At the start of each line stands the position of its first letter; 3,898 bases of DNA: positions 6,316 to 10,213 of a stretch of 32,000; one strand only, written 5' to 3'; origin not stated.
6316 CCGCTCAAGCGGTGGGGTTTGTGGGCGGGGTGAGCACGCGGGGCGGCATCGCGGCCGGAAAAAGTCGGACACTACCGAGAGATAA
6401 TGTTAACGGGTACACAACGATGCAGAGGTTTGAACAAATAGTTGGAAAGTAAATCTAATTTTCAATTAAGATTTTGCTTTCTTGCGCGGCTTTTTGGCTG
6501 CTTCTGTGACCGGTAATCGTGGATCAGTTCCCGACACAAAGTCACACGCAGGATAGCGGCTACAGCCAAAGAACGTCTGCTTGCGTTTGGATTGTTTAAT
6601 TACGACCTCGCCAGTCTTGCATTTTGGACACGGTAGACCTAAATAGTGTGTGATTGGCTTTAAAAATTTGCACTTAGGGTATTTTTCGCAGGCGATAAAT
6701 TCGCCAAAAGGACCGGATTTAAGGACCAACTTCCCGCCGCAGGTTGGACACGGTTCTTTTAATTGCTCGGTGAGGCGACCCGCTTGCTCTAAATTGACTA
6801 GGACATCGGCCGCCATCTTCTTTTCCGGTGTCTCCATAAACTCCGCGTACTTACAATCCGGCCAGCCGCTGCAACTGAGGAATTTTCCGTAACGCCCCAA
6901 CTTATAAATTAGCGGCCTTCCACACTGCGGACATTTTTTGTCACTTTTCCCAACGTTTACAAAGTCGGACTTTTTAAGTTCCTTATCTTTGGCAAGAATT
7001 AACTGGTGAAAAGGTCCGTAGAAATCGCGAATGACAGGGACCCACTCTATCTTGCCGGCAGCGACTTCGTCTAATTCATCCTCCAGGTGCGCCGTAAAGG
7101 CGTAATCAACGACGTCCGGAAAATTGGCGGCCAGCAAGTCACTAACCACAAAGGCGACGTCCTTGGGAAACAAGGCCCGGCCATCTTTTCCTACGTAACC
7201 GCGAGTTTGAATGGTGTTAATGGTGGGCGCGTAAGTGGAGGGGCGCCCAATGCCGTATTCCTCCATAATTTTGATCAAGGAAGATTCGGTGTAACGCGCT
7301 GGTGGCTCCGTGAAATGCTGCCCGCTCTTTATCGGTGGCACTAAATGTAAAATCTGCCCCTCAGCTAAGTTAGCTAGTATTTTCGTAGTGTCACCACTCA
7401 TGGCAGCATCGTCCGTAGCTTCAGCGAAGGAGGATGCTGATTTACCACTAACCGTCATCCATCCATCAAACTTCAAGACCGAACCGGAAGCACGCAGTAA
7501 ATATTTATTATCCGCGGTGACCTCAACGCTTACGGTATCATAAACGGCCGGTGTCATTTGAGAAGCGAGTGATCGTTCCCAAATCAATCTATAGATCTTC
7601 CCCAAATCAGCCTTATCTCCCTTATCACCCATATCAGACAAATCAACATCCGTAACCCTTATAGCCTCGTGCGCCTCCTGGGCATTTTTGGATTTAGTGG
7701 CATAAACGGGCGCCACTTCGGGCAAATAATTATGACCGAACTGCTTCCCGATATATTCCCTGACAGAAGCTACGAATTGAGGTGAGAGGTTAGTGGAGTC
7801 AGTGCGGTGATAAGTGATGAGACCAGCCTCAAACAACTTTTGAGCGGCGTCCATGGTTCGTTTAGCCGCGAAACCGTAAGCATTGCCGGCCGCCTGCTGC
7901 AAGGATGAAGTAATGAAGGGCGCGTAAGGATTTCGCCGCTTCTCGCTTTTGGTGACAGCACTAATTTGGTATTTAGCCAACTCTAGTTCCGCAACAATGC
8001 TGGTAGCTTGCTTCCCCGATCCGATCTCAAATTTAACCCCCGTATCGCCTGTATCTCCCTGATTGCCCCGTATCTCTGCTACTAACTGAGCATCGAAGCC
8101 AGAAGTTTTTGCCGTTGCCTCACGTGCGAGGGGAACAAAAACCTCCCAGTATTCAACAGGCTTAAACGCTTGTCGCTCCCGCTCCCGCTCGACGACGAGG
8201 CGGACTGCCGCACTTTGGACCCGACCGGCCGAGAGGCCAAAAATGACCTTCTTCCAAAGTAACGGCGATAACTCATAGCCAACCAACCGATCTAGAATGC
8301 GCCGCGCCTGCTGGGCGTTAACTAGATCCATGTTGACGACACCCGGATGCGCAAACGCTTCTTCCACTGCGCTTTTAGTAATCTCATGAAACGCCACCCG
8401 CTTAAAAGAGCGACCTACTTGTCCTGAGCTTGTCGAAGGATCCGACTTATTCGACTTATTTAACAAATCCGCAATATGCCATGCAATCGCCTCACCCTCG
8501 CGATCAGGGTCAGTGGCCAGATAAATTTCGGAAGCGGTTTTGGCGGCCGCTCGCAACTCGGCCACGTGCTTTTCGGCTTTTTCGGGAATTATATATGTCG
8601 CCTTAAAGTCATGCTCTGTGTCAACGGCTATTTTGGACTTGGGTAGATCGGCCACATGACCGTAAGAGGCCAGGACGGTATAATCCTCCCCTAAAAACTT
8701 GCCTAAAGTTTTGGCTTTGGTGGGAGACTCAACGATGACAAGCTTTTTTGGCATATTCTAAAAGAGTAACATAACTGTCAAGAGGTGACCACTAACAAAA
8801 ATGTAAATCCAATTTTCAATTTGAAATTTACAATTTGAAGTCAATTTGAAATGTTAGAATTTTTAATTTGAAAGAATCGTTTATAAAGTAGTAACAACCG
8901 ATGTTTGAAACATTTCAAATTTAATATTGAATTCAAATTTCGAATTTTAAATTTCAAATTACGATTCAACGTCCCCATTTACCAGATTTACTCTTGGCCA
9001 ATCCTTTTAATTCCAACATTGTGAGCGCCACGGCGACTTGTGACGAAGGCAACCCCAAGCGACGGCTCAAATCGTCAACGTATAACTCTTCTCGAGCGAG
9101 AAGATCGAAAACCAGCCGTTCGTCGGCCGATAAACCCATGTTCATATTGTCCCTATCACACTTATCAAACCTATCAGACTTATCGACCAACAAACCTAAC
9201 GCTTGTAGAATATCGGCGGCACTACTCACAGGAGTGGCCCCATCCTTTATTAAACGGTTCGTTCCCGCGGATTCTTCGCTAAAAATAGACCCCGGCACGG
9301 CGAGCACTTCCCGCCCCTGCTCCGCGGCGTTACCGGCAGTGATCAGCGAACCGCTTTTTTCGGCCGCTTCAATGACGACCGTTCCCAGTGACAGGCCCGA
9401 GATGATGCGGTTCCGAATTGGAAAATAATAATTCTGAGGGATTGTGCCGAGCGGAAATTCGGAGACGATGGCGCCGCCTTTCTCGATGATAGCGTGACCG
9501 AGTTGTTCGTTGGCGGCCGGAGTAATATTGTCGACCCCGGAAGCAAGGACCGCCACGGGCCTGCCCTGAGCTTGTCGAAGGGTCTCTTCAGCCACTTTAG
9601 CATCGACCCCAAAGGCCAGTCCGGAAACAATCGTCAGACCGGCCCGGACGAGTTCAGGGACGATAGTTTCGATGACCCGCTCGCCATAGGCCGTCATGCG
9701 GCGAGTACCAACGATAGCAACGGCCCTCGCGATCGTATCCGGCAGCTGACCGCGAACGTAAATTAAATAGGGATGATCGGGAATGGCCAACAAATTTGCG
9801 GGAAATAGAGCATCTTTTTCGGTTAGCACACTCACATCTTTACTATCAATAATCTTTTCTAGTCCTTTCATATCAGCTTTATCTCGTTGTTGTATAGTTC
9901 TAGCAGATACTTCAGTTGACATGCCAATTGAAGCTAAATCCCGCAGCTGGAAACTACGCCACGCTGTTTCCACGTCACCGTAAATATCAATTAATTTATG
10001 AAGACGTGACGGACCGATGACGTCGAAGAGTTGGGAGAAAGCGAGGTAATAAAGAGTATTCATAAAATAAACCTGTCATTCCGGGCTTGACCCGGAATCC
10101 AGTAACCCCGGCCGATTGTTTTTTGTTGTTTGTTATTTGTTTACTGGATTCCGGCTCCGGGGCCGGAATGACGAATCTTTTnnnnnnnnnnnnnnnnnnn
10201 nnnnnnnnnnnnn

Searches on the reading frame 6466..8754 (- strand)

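Call 69: search_protein_families(library=pfam, proteins=[window:6466-8754:-], max_evalue=0.001)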
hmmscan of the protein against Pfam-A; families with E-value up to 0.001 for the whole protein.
window:6466-8754:- (762 aa): 4 families
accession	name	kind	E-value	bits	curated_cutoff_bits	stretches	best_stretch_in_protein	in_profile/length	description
PF01131.25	Topoisom_bac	-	1.2e-116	390.6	35.1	1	141-575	3-410/411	DNA topoisomerase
PF01396.24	Zn_ribbon_Top1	-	7e-38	128.6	32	3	667-702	2-37/39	Topoisomerase DNA binding C4 zinc finger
PF01751.28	Toprim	-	3.6e-21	75.6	23.1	1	4-100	1-86/96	Toprim domain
PF25164.1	CoiA_N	-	0.00066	19.6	26.3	0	608-621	20-33/50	Competence protein CoiA, N-terminal domain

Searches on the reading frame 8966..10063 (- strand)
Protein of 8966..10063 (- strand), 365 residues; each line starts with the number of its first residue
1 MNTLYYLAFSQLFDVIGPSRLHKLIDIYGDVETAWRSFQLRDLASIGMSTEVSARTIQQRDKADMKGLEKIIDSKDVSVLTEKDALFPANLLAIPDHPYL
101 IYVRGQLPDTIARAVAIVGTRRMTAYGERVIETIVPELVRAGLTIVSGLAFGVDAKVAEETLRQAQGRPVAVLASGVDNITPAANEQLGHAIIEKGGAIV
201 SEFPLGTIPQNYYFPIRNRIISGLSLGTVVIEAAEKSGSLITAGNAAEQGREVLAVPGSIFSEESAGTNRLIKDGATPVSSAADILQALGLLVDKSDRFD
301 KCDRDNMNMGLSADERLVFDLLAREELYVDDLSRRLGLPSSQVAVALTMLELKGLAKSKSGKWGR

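Call 69: search_protein_families(library=pfam, proteins=[window:8966-10063:-], max_evalue=0.001)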
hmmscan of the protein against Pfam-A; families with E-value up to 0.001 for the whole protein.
window:8966-10063:- (365 aa): 4 families
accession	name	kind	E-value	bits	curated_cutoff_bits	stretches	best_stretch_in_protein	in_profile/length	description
PF02481.21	DNA_processg_A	-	6.9e-71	238.2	29.6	1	73-279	3-210/212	DNA recombination-mediator protein A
PF17782.7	DprA_WH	-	4e-12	46.4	22.9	1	311-362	10-61/61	DprA winged helix domain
PF01978.25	TrmB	-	7.8e-05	22.9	25.6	1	309-361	4-57/68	Sugar-specific transcriptional regulator TrmB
PF12802.13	MarR_2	-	0.00091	19.8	27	0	310-357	2-51/61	MarR family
